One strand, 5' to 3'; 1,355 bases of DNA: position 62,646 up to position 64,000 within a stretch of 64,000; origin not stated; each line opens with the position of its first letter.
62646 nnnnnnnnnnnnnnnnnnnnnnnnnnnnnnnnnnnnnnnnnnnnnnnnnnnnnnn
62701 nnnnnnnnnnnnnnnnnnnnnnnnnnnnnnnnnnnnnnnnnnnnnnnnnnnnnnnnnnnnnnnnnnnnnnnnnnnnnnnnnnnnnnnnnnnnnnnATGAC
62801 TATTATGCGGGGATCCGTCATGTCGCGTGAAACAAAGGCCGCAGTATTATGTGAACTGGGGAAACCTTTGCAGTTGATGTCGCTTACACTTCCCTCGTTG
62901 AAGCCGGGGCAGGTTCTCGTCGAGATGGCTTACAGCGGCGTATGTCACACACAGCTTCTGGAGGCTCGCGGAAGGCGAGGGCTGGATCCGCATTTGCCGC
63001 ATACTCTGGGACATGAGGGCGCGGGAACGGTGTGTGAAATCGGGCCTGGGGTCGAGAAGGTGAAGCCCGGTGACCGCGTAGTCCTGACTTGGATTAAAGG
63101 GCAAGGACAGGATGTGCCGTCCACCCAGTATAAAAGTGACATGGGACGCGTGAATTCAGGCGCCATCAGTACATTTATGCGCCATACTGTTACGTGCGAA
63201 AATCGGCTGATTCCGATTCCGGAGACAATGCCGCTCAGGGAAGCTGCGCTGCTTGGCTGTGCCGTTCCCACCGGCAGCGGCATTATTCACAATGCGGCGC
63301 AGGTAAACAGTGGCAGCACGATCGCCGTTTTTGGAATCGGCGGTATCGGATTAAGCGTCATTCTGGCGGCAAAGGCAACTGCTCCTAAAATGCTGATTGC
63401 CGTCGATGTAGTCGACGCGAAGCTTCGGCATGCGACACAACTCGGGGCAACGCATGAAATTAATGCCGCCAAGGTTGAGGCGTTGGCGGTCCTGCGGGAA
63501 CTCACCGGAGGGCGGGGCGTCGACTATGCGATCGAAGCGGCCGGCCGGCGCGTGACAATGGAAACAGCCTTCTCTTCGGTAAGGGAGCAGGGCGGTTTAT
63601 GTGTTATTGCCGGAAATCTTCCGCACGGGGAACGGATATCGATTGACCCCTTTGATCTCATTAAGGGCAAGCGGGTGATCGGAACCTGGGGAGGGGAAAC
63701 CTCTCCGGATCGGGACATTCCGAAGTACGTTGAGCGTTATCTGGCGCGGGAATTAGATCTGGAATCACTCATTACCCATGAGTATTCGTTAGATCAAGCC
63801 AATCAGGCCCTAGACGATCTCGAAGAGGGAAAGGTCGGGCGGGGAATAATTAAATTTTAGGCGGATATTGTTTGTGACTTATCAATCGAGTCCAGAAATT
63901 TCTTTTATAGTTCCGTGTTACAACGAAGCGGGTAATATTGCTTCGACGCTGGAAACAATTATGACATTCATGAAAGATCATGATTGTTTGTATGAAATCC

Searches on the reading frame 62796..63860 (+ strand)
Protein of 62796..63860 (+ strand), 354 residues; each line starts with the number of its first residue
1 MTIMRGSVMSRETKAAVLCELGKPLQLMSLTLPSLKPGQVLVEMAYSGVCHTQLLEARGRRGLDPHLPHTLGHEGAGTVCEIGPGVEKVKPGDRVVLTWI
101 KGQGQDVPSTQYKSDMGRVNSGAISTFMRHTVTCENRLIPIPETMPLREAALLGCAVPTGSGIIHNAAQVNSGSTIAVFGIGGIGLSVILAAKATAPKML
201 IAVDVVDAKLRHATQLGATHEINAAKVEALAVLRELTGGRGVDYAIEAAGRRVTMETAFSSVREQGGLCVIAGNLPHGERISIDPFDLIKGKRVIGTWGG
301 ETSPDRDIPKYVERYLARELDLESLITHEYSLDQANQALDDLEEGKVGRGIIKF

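Call 7: search_protein_families(library=pfam, proteins=[window:62796-63860:+], max_evalue=0.01)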
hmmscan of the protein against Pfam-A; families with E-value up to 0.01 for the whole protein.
window:62796-63860:+ (354 aa): 3 families
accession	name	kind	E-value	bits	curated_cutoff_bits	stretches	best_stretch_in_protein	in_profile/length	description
PF00107.32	ADH_zinc_N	-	5e-22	78.7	31.8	1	183-313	1-125/129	Zinc-binding dehydrogenase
PF08240.17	ADH_N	-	6.8e-18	65.3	23.5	1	36-143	1-104/104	Alcohol dehydrogenase GroES-like domain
PF13602.12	ADH_zinc_N_2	-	2.4e-06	28.9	27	1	216-346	1-127/134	Zinc-binding dehydrogenase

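Call 8: search_protein_families(library=ncbifam, proteins=[window:62796-63860:+], max_evalue=0.01)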
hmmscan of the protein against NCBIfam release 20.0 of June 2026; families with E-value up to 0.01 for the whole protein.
window:62796-63860:+ (354 aa): 25 families
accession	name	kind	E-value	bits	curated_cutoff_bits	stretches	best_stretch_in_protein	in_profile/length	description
TIGR03989.1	Rxyl_3153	subfamily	4.8e-71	240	440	2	121-354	135-370/370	NDMA-dependent alcohol dehydrogenase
TIGR02818.1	adh_III_F_hyde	equivalog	3.4e-64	217.2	543.95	2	123-354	136-368/368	S-(hydroxymethyl)glutathione dehydrogenase/class III alcohol dehydrogenase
TIGR03451.1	mycoS_dep_FDH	equivalog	7.4e-61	205.9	512.9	1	14-353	3-357/358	S-(hydroxymethyl)mycothiol dehydrogenase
NF006940.0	PRK09422.1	equivalog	8.2e-34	117.1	344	1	15-354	3-335/338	alcohol dehydrogenase AdhP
NF041097.1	keto_inos_dh_IolM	equivalog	3.3e-30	105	450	1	26-352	41-387/389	scyllo-inosose 3-dehydrogenase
TIGR00692.1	tdh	equivalog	1.5e-29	103.1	458.35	1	26-352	12-338/340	L-threonine 3-dehydrogenase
NF003808.0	PRK05396.1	equivalog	2.9e-27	95.5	380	1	22-353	10-339/341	L-threonine 3-dehydrogenase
TIGR03366.1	HpnZ_proposed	hypoth_equivalog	6e-25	88.1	328.1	1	33-294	1-274/315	putative phosphonate catabolism associated alcohol dehydrogenase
TIGR02824.1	quinone_pig3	subfamily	2.3e-24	86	296.8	2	130-346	97-316/325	putative NAD(P)H quinone oxidoreductase, PIG3 family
NF010344.0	PRK13771.1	subfamily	3e-23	82.4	349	1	14-353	2-332/334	putative alcohol dehydrogenase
NF007642.0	PRK10309.1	equivalog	1.2e-22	80.7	550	1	25-345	12-336/347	galactitol-1-phosphate 5-dehydrogenase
NF047908.1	AldhRedAhr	equivalog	9.1e-22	77.4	470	1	19-347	10-327/335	NADPH-dependent aldehyde reductase Ahr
TIGR03201.1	dearomat_had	equivalog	3.3e-20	72.5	338.65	1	18-352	4-346/349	6-hydroxycyclohex-1-ene-1-carbonyl-CoA dehydrogenase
NF041172.1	AcrlCoa_red_Thmprot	equivalog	2.6e-19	69.4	500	1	14-351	2-331/334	acryloyl-CoA reductase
TIGR01751.1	crot-CoA-red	equivalog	1.4e-14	53.6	378.55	1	23-229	23-246/398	crotonyl-CoA carboxylase/reductase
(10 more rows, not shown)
